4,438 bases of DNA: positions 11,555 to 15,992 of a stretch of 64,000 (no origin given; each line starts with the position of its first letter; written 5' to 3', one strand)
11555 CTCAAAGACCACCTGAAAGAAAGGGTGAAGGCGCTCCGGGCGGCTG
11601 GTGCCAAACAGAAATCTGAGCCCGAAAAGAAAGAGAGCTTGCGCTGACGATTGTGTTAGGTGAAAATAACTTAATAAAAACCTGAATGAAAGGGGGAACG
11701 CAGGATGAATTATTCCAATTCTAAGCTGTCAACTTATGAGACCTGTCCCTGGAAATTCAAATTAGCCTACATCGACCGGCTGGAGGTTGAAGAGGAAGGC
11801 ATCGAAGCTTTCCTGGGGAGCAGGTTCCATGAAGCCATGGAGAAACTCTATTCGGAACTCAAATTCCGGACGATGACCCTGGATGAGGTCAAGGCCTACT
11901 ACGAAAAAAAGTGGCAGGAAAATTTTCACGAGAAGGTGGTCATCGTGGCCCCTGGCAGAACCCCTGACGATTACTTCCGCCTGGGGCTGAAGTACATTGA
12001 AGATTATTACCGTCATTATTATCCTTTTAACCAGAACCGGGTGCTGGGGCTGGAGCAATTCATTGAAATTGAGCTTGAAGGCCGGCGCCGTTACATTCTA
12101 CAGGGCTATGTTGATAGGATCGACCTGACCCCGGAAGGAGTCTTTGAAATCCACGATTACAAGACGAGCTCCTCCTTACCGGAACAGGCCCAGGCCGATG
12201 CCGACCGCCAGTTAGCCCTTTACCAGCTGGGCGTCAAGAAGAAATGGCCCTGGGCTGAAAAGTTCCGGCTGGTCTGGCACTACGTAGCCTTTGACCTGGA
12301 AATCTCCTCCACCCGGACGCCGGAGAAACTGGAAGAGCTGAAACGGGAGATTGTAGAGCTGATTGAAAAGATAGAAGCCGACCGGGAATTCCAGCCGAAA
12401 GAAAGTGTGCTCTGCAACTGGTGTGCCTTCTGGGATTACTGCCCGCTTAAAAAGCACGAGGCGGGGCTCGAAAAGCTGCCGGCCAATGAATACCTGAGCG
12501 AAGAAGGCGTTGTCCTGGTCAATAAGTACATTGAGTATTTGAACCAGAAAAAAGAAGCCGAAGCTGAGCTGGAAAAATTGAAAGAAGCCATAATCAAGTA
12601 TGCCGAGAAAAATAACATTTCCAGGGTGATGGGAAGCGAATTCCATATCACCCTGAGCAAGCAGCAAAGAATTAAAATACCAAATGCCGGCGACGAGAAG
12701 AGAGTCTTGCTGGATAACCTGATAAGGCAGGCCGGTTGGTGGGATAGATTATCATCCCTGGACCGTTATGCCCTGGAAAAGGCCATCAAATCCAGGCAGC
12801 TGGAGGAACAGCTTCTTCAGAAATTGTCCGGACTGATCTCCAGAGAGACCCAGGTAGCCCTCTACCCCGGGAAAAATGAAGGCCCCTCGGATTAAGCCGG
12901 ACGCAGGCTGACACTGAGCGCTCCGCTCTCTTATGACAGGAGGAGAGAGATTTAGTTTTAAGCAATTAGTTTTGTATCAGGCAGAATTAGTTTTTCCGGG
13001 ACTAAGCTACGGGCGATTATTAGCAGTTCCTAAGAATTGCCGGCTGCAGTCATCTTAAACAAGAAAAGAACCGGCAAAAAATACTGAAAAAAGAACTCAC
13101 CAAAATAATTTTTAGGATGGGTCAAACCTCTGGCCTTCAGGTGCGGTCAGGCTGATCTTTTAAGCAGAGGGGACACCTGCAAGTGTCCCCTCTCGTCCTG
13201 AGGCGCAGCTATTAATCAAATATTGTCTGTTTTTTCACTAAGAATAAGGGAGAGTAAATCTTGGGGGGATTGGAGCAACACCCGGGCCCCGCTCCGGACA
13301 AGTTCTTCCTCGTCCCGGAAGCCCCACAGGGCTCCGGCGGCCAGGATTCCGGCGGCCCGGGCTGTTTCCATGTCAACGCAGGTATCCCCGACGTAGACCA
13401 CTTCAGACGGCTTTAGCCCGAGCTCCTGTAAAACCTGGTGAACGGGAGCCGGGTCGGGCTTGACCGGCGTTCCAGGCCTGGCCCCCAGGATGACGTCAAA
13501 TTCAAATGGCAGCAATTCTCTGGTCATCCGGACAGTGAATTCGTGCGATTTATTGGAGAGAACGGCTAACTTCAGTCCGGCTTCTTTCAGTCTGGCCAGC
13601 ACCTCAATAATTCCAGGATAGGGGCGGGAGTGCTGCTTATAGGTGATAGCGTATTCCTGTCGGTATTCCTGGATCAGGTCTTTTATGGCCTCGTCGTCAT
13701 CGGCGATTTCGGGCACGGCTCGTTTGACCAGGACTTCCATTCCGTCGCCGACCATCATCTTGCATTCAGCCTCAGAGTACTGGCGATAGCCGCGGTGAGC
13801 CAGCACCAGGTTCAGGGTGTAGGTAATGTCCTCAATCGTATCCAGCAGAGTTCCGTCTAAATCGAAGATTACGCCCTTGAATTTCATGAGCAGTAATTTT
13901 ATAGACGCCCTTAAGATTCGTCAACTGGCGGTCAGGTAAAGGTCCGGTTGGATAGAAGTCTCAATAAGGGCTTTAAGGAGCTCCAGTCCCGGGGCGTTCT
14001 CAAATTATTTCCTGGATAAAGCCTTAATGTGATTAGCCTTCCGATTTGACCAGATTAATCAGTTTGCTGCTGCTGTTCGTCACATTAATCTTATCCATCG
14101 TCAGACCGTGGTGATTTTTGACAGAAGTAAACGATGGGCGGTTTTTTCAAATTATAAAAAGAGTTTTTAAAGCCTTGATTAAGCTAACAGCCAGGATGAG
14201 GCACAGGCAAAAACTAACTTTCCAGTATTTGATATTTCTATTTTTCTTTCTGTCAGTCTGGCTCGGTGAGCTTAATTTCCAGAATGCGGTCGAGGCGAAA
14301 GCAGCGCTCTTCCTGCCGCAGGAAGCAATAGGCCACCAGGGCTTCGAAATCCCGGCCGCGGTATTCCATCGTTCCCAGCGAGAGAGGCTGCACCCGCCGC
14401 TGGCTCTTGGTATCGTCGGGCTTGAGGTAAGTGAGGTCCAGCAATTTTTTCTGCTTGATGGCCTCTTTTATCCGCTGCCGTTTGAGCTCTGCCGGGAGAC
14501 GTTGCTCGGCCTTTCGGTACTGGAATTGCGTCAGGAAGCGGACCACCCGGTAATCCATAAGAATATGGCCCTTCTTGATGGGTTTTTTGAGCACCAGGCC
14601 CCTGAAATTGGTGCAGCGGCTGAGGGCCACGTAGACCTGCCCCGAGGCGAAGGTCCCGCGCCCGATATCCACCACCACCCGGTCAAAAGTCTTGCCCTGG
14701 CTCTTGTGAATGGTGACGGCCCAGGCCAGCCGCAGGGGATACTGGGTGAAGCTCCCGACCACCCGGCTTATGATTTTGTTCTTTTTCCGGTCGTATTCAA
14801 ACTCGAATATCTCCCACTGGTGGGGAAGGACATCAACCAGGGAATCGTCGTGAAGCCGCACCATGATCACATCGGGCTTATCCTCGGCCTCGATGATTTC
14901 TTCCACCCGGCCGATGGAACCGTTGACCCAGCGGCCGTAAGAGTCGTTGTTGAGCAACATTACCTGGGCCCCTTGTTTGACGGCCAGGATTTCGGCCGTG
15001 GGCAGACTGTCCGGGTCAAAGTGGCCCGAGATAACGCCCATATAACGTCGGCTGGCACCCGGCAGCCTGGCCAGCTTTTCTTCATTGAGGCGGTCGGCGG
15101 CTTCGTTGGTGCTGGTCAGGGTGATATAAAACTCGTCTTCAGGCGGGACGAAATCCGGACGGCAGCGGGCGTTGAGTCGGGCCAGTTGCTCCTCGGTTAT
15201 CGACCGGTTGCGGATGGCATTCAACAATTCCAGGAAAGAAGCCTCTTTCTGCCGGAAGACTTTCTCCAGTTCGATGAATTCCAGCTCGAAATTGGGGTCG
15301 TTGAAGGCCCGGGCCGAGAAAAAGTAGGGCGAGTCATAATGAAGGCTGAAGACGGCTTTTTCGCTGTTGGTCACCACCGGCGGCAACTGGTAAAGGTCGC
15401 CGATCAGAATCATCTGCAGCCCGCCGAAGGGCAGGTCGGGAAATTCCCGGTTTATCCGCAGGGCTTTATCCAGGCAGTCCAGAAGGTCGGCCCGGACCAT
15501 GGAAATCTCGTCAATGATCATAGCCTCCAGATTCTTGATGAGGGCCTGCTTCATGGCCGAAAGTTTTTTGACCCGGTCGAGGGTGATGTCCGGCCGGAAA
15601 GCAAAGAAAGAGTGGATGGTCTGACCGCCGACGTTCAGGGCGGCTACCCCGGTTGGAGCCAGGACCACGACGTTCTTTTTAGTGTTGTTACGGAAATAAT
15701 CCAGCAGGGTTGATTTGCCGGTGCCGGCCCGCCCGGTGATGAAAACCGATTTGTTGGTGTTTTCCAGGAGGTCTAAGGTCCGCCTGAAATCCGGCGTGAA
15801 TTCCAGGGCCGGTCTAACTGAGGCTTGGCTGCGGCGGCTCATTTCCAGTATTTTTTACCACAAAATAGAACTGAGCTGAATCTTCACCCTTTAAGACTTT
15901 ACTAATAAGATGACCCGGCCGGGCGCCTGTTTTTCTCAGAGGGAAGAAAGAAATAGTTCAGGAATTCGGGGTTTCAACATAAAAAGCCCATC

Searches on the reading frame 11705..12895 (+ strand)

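Call 57: search_protein_families(library=pfam, proteins=[window:11705-12895:+], max_evalue=0.00001)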
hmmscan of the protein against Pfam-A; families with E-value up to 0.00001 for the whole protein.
window:11705-12895:+ (396 aa): 2 families
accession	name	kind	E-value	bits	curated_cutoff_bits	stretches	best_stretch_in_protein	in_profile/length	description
PF12705.13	PDDEXK_1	-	4.5e-36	125.5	22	1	4-247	3-247/247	PD-(D/E)XK nuclease superfamily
PF01930.23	Cas_Cas4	-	1e-06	29.4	22.7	0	133-246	53-158/160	Domain of unknown function DUF83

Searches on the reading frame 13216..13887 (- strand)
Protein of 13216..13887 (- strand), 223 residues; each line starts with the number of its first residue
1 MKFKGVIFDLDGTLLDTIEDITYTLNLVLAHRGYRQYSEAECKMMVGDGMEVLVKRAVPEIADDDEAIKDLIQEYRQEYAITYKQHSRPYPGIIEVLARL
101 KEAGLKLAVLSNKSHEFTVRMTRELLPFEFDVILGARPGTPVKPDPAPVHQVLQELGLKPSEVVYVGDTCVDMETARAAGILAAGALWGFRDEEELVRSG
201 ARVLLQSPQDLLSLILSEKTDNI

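Call 57: search_protein_families(library=pfam, proteins=[window:13216-13887:-], max_evalue=0.00001)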
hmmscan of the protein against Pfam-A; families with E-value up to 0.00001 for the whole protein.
window:13216-13887:- (223 aa): 4 families
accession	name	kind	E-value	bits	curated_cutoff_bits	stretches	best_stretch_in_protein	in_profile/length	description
PF13419.12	HAD_2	-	4.7e-42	144.5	23.8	1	6-184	1-176/178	Haloacid dehalogenase-like hydrolase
PF00702.32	Hydrolase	-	1.6e-30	107.4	26.4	1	4-180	2-191/191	haloacid dehalogenase-like hydrolase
PF12710.13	HAD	-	1.6e-11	45.4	27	1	6-177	1-189/189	haloacid dehalogenase-like hydrolase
PF13242.12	Hydrolase_like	-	6.2e-07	29.7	22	1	143-198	4-60/75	HAD-hyrolase-like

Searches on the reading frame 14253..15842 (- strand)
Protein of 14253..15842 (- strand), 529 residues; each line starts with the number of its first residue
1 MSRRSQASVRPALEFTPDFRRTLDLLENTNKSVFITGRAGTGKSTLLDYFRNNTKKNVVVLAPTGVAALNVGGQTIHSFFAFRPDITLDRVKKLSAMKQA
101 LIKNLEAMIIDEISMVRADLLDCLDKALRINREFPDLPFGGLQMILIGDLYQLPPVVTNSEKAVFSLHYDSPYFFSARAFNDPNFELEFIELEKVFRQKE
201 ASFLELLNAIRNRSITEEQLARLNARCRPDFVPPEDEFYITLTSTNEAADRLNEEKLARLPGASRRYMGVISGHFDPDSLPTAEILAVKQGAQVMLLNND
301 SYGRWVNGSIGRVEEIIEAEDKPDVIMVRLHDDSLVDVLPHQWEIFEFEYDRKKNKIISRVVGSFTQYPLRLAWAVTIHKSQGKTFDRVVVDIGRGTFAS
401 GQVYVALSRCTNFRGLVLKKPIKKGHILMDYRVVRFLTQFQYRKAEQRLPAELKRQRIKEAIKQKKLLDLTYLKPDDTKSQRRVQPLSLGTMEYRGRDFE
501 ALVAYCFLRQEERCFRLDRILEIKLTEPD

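Call 57: search_protein_families(library=pfam, proteins=[window:14253-15842:-], max_evalue=0.00001)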
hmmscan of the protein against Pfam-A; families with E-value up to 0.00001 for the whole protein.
window:14253-15842:- (529 aa): 8 families
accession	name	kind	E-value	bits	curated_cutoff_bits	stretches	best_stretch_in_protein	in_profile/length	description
PF05970.20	PIF1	-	2.3e-30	106.3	25.9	1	26-218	18-220/223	PIF1-like helicase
PF13604.12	AAA_30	-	1.4e-12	48.2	27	1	25-157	13-132/191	AAA domain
PF13245.12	AAA_19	-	1.6e-12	48.2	25.1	1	29-156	10-132/134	AAA domain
PF13280.12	WYL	-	6.4e-12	45.7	21.8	1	457-524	5-69/70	WYL domain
PF02689.20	Herpes_Helicase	-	1.7e-09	36.7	27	0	366-419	723-777/808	Helicase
PF01443.25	Viral_helicase1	-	3.3e-06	27.5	21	0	34-118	2-73/228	Viral superfamily 1 RNA helicase core domain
PF13401.12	AAA_22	-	4.8e-06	27.3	27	0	29-149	4-123/130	AAA domain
PF13538.12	UvrD_C_2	-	7.5e-06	26.2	27.4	0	372-409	1-44/52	UvrD-like helicase C-terminal domain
